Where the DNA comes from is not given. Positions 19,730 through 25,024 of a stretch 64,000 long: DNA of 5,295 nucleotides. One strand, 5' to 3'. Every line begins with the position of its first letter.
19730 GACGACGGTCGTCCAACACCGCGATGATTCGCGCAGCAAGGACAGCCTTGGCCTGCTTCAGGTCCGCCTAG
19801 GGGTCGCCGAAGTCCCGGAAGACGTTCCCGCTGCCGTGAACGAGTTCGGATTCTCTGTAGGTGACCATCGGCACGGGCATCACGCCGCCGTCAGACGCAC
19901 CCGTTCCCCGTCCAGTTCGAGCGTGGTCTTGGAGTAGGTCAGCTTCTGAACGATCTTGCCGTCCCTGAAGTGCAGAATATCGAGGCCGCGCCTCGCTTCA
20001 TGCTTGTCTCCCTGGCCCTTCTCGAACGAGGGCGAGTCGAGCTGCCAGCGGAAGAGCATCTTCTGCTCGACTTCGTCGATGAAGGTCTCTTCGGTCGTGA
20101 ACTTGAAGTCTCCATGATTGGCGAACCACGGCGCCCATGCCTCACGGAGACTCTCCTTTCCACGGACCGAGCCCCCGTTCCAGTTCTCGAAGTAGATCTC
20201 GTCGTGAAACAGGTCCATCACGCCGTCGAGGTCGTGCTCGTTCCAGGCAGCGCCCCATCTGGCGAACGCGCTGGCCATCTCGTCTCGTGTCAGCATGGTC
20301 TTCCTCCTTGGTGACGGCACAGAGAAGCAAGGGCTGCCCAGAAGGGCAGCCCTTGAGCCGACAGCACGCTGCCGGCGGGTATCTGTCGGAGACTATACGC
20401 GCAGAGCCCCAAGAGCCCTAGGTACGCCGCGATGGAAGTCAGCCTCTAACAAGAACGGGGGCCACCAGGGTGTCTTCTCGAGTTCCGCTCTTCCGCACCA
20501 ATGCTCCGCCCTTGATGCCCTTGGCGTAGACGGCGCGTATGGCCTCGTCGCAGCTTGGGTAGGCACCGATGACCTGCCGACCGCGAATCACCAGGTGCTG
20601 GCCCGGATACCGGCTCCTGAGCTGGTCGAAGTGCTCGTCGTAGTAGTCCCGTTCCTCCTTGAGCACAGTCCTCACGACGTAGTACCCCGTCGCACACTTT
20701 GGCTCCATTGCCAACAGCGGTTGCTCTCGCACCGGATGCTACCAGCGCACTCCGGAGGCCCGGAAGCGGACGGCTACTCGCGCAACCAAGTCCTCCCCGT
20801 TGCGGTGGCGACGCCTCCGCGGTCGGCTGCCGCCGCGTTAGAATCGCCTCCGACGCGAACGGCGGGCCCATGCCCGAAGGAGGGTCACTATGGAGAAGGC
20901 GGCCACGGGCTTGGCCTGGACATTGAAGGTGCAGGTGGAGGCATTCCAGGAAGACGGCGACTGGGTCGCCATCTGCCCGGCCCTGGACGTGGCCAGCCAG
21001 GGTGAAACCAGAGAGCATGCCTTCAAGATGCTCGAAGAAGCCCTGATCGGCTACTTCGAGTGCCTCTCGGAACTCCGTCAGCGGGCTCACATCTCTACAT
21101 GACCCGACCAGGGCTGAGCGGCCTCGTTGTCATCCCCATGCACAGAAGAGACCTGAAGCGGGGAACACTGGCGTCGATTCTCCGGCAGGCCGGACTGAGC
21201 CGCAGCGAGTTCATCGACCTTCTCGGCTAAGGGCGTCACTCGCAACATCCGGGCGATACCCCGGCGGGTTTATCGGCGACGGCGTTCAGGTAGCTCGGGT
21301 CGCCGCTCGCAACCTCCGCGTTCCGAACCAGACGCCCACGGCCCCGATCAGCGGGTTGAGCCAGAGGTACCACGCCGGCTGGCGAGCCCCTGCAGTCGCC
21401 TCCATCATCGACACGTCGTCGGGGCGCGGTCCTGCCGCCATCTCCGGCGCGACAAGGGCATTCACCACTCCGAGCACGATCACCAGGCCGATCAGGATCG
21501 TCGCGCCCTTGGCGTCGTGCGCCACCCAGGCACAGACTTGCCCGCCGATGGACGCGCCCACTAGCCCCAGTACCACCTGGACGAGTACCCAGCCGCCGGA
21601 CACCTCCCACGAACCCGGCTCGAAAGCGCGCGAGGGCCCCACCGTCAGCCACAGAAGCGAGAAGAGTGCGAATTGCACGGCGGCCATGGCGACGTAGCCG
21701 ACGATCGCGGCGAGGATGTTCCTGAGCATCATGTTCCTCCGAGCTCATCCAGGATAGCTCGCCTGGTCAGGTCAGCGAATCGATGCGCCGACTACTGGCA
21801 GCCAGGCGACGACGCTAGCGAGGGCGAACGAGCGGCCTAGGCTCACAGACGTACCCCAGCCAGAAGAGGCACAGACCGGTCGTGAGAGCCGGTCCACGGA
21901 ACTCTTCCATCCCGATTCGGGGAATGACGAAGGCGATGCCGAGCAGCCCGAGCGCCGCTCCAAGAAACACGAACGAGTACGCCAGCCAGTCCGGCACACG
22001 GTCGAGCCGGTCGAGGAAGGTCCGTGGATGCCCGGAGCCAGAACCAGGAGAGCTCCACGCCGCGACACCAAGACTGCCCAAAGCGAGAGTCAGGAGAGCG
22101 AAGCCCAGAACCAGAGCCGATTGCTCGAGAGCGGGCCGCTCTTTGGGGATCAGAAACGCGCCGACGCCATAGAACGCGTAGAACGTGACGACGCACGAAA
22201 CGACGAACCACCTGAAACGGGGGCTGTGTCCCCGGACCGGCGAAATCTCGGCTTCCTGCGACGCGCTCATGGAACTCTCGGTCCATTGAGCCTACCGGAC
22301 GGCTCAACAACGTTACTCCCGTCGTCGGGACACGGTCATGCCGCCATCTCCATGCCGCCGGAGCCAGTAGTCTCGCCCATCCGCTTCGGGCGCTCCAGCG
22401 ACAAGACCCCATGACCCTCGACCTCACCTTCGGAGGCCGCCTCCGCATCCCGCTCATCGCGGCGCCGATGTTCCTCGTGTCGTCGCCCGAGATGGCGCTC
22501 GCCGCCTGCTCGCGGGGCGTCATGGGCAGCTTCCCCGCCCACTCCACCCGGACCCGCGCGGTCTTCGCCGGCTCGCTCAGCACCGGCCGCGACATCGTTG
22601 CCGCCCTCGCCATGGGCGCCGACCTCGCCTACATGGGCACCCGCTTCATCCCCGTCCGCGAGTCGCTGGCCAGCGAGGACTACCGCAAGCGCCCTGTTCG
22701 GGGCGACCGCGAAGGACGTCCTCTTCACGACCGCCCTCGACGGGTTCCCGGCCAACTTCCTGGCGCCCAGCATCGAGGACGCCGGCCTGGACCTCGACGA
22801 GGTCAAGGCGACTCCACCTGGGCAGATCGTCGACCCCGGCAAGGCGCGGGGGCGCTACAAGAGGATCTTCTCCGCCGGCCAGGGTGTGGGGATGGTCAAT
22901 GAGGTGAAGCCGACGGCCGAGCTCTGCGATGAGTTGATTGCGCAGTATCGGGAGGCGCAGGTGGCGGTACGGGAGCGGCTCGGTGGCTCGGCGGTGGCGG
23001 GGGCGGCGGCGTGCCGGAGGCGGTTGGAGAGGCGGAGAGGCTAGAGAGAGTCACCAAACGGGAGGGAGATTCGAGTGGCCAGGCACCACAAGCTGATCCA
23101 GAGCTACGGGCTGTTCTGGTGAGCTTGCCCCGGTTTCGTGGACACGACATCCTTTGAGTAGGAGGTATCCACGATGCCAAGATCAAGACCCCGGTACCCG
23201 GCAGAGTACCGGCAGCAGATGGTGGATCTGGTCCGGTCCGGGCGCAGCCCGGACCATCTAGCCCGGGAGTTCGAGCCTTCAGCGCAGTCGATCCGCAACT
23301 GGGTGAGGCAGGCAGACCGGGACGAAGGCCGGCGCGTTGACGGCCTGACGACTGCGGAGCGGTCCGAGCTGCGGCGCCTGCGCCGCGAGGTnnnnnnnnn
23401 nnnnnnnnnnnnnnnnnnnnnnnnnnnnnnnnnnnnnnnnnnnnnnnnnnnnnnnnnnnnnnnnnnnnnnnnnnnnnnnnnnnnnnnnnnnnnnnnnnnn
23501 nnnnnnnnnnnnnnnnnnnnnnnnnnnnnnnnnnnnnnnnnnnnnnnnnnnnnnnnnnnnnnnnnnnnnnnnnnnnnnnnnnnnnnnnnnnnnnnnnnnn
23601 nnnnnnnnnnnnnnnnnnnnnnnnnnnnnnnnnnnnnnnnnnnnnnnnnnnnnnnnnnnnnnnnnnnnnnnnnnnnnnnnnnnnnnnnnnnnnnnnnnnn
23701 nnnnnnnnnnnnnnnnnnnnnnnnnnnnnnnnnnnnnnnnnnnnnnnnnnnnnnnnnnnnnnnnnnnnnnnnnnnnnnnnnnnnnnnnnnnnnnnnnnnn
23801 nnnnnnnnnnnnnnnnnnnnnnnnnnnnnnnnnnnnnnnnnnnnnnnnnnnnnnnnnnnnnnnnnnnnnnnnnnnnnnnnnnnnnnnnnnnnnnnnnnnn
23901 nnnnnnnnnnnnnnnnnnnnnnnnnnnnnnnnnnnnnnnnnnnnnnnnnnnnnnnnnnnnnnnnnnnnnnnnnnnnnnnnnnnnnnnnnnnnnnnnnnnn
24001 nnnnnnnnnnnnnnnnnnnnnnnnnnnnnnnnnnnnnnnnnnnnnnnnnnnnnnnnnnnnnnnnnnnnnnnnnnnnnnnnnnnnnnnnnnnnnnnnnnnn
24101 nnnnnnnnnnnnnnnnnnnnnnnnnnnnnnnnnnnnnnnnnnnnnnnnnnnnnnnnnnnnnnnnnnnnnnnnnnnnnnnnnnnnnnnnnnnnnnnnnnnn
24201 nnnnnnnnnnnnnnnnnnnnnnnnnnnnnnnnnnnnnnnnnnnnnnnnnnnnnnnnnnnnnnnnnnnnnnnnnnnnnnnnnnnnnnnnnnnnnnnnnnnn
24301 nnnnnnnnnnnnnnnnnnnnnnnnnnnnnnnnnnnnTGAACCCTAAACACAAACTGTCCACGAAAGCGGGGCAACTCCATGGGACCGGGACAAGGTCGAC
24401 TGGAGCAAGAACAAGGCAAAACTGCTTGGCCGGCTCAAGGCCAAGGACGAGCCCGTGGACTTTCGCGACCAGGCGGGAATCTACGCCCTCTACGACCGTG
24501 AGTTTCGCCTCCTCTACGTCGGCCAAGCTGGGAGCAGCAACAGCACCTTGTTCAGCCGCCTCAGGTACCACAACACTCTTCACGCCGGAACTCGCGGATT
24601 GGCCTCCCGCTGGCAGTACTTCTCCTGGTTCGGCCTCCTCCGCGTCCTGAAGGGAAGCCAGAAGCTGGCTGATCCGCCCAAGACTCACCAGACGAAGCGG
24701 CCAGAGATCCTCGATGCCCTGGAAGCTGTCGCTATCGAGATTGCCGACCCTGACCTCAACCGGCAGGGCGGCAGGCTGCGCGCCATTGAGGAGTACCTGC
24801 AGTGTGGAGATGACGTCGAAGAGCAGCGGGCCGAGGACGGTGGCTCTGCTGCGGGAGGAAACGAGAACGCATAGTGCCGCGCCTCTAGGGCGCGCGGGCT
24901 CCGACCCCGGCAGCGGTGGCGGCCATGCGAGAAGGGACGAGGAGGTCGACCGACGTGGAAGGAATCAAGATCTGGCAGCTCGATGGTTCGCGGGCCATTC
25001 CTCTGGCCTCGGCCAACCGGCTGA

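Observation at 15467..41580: Accessory region begins right after the lyase gene, and lyase-gene fragments recur inside it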

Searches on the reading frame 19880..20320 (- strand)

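Call 8: search_protein_families(library=pfam, proteins=[window:19880-20320:-], max_evalue=0.01)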
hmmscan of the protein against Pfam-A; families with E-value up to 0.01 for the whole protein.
window:19880-20320:- (146 aa): 5 families
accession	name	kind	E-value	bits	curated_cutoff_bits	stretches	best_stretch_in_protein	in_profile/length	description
PF12680.13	SnoaL_2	-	1.8e-18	67.4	27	1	21-125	3-101/102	SnoaL-like domain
PF07366.18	SnoaL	-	1e-10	41.9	28.4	1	21-126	6-113/126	SnoaL-like polyketide cyclase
PF13474.12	SnoaL_3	-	2.9e-07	31.3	22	1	17-96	3-83/121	SnoaL-like domain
PF14534.12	DUF4440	-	9.6e-06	26.4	25.2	1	17-82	3-67/107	Domain of unknown function (DUF4440)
PF13577.12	SnoaL_4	-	0.00029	21.3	24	1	9-68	3-63/126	SnoaL-like domain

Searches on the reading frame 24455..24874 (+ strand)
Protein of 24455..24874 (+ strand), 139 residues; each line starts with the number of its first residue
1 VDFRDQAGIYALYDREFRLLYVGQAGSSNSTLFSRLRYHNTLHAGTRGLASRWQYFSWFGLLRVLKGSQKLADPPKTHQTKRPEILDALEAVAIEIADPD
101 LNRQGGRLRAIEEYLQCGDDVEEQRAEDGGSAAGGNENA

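Call 8: search_protein_families(library=pfam, proteins=[window:24455-24874:+], max_evalue=0.01)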
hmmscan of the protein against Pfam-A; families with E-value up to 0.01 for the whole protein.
window:24455-24874:+ (139 aa): 0 families

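Call 51: search_protein_families(library=padloc, proteins=[window:24455-24874:+], max_evalue=0.001)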
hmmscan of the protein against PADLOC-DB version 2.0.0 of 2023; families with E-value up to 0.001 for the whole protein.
window:24455-24874:+ (139 aa): 1 family
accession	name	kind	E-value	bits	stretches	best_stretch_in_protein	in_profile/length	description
PDLC03973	UzuA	-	0.00068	17.3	1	6-54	183-231/278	-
